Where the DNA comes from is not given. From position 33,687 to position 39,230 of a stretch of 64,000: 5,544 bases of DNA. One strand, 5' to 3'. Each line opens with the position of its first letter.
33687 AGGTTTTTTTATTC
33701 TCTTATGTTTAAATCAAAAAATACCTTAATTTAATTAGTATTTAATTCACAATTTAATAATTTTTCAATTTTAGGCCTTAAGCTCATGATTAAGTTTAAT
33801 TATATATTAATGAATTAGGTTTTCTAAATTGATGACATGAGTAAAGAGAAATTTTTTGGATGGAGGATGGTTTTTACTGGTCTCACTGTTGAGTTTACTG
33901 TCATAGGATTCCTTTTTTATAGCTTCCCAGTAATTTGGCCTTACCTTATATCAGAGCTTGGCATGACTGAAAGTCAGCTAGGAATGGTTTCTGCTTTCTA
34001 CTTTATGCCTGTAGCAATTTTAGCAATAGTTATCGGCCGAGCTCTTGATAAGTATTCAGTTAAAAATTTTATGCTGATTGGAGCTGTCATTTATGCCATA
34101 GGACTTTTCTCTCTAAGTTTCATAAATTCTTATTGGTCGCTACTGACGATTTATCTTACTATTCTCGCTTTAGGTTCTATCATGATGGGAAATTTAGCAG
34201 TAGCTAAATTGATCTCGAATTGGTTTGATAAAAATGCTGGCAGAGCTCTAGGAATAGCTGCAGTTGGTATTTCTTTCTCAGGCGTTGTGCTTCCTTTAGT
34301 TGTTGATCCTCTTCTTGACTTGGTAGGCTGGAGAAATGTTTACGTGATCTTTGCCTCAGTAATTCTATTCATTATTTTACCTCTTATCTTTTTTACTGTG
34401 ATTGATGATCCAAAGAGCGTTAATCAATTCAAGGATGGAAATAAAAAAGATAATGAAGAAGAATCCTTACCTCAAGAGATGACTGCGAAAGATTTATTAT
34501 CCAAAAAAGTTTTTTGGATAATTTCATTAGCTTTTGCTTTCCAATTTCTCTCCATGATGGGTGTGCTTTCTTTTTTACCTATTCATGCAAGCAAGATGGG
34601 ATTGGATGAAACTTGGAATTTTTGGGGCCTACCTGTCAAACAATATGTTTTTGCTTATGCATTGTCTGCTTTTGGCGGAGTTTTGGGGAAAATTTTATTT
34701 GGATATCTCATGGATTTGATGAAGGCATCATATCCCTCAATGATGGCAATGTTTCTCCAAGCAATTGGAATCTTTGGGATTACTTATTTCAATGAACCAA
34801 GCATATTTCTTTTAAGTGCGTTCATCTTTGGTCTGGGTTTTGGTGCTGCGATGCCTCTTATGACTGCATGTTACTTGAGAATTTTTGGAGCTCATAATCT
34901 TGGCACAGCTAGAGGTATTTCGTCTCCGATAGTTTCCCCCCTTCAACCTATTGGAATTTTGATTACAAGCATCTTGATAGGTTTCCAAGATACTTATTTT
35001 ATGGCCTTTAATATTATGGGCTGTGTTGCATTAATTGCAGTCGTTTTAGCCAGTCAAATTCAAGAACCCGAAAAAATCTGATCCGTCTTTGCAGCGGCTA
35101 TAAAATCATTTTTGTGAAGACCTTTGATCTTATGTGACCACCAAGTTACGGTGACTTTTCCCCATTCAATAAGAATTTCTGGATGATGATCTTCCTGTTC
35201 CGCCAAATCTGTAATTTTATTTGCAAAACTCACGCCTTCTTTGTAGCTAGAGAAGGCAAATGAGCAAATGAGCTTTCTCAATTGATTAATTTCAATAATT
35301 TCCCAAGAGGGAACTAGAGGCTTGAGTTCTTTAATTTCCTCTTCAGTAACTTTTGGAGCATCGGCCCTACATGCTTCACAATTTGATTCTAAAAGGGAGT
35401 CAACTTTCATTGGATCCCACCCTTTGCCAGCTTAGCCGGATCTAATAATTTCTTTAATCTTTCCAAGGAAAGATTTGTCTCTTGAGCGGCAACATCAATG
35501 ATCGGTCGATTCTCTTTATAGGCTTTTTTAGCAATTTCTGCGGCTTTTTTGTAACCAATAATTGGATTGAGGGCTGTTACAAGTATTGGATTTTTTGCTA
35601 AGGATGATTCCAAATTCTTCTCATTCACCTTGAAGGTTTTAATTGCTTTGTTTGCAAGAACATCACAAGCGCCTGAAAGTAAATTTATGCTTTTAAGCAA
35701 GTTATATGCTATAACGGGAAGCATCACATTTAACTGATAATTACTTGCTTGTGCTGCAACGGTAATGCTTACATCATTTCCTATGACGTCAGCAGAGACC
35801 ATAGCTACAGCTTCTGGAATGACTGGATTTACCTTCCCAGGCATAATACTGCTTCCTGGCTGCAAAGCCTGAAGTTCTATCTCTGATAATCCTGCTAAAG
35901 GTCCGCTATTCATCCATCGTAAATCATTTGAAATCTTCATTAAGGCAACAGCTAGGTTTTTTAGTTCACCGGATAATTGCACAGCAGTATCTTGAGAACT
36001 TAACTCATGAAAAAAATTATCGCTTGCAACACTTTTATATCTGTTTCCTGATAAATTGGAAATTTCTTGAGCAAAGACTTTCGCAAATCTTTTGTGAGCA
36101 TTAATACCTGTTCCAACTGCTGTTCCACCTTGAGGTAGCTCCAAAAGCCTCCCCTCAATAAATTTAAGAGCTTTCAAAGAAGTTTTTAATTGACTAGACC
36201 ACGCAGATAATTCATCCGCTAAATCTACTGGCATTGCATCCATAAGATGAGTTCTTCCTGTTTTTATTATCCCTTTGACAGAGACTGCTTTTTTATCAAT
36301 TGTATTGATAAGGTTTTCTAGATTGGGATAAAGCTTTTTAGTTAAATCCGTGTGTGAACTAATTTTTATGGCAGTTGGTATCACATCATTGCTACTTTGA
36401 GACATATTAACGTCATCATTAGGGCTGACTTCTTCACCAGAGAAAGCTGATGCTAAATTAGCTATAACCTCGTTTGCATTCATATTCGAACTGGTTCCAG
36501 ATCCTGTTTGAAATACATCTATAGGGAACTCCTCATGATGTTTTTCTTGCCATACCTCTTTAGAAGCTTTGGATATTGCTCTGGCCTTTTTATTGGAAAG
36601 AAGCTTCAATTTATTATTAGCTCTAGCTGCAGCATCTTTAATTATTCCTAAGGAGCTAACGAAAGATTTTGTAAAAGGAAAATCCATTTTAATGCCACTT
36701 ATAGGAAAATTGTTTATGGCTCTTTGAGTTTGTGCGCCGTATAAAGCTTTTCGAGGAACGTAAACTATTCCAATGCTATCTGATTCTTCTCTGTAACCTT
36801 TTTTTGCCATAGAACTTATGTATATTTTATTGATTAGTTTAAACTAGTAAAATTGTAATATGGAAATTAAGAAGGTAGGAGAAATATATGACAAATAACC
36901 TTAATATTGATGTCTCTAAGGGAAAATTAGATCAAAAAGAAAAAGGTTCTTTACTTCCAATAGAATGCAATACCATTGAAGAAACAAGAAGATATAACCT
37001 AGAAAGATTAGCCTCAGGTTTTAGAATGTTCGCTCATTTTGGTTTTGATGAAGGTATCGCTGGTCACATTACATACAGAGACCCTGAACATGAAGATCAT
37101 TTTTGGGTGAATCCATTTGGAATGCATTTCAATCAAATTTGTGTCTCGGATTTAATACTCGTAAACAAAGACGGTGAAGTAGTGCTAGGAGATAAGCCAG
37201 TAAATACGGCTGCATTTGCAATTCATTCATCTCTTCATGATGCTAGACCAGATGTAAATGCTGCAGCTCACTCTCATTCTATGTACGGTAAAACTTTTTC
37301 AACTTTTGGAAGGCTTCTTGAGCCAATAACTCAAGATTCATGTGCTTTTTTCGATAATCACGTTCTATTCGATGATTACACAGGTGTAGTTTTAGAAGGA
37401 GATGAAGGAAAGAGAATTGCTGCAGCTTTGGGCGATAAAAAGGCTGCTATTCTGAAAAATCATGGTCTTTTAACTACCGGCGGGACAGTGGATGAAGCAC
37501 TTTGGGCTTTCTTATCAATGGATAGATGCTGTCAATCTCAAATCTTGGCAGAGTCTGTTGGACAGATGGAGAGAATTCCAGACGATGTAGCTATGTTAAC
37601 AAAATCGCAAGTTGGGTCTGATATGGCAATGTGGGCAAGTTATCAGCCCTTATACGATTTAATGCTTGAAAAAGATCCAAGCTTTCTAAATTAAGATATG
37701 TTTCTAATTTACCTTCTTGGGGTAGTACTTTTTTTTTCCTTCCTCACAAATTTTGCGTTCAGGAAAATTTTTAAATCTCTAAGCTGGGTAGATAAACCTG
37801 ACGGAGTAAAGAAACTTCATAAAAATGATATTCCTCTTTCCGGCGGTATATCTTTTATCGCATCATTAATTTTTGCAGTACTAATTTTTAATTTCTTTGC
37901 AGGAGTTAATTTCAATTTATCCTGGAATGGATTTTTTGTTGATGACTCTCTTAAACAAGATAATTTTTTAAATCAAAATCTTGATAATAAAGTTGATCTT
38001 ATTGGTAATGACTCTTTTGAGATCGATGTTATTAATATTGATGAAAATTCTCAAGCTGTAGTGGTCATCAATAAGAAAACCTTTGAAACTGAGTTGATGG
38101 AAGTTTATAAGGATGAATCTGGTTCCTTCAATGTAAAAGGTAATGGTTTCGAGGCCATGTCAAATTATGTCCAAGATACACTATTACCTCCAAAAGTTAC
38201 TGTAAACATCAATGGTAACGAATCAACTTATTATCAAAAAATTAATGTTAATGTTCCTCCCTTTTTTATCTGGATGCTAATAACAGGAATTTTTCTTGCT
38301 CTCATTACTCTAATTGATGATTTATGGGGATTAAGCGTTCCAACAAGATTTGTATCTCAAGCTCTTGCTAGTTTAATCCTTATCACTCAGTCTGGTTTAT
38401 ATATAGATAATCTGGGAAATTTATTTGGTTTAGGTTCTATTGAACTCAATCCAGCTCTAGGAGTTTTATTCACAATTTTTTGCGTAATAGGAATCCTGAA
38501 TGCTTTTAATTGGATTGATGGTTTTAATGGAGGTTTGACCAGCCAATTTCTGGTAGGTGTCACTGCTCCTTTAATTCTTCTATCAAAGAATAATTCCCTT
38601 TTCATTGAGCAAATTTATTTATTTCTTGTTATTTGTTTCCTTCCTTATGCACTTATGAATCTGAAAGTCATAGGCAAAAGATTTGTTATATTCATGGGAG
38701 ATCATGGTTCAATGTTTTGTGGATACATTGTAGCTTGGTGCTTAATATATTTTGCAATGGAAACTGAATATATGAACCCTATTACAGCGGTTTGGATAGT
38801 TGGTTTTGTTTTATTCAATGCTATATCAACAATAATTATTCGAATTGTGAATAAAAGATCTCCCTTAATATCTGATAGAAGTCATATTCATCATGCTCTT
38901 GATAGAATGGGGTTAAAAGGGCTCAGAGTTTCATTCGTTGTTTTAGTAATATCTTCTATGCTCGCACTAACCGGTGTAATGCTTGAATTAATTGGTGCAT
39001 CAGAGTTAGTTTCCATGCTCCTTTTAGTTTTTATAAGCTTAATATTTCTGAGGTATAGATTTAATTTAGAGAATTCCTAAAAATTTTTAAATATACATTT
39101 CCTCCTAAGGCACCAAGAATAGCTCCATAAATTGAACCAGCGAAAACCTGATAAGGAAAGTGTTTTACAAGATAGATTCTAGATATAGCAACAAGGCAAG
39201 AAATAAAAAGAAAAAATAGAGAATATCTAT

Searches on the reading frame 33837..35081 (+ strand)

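Call 76: search_protein_families(library=pfam, proteins=[window:33837-35081:+], max_evalue=0.00001)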
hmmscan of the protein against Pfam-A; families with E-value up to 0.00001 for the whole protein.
window:33837-35081:+ (414 aa): 1 family
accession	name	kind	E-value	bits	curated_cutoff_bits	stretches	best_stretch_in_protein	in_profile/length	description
PF07690.21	MFS_1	-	6e-46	157.4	33.4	1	22-363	7-336/347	Major Facilitator Superfamily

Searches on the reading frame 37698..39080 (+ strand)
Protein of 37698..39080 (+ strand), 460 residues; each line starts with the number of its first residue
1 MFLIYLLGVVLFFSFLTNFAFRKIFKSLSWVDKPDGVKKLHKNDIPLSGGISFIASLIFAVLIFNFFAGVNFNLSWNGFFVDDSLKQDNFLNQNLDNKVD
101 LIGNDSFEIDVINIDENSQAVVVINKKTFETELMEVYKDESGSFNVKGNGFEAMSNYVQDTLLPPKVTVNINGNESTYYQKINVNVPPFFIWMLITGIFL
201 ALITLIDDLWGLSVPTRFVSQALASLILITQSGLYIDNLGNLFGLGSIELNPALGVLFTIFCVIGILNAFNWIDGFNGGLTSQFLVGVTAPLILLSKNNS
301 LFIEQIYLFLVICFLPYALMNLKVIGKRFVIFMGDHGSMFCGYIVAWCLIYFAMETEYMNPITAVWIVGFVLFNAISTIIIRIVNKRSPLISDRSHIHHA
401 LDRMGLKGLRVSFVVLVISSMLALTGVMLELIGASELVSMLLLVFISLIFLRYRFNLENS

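Call 76: search_protein_families(library=pfam, proteins=[window:37698-39080:+], max_evalue=0.00001)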
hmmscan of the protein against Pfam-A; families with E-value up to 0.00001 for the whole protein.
window:37698-39080:+ (460 aa): 1 family
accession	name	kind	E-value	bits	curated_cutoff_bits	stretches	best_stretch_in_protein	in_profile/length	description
PF00953.26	Glycos_transf_4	-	1.2e-25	90.8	27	1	192-352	3-159/160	Glycosyl transferase family 4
